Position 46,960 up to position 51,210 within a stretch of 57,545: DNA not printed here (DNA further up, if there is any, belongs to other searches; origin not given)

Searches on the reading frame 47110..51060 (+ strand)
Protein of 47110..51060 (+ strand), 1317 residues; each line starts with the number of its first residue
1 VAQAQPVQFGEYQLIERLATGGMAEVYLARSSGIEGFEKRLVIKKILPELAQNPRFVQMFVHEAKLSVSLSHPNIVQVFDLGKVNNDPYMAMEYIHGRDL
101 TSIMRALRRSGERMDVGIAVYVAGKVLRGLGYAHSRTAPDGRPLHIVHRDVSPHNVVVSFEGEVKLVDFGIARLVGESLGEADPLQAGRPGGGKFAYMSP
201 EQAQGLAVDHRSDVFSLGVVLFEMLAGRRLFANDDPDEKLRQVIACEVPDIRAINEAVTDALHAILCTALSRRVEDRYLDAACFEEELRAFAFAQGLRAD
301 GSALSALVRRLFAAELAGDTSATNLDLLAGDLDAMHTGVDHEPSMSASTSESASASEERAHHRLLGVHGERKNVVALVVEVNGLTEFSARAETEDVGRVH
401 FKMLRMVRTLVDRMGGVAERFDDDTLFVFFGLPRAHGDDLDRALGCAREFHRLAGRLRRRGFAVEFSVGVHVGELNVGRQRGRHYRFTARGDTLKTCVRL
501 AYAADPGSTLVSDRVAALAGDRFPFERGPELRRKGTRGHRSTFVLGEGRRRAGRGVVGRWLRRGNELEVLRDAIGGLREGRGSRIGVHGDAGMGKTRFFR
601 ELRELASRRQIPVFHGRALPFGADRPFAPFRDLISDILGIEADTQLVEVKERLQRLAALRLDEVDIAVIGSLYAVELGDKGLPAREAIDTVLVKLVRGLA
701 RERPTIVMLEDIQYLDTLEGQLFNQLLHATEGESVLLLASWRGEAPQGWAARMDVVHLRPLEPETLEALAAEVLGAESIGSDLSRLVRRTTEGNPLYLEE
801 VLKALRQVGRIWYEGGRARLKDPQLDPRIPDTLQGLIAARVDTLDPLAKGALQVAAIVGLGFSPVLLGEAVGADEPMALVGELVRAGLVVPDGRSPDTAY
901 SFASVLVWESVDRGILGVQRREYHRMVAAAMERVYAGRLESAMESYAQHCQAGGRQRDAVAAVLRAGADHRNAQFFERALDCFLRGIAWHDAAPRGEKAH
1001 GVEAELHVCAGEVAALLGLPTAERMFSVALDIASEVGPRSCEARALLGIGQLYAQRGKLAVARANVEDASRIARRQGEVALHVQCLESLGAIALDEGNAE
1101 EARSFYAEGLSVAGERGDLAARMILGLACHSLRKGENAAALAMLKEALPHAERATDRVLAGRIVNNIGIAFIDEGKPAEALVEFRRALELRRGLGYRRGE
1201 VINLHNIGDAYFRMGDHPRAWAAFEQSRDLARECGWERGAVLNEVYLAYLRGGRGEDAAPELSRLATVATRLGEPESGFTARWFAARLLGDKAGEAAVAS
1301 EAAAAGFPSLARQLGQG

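Call 55: search_protein_families(library=pfam, proteins=[window:47110-51060:+], max_evalue=0.01)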
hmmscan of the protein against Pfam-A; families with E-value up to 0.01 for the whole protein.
window:47110-51060:+ (1317 aa): 11 families
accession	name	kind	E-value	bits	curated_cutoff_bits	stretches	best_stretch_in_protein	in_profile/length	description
PF00069.31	Pkinase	-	4.9e-33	115.1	31.7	1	12-273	1-251/263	Protein kinase domain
PF07714.23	PK_Tyr_Ser-Thr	-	4.1e-26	92.3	23.1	1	13-276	2-247/258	Protein tyrosine and serine/threonine kinase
PF13424.12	TPR_12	-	1.9e-20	73.3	30.1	3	1164-1233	6-77/77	Tetratricopeptide repeat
PF13191.12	AAA_16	-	1.3e-16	62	32.6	1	560-737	2-166/167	AAA ATPase domain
PF07719.23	TPR_2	-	3.2e-08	33.5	27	0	1165-1191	5-31/34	Tetratricopeptide repeat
PF00515.34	TPR_1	-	2.5e-07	30.6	27.8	0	1165-1191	5-31/34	Tetratricopeptide repeat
PF13181.12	TPR_8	-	3.5e-07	30.3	25.7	0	1163-1192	3-32/34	Tetratricopeptide repeat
PF13374.12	TPR_10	-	8.5e-07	29.2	27.5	0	1165-1192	6-33/42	Tetratricopeptide repeat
PF01636.29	APH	-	9.7e-06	25.9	23.2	0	135-173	159-198/239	Phosphotransferase enzyme family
PF00211.25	Guanylate_cyc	-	0.0016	18.5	21.9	1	372-545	7-181/183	Adenylate and Guanylate cyclase catalytic domain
PF17874.7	TPR_MalT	-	0.0032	17.2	45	1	999-1157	35-197/336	MalT-like TPR region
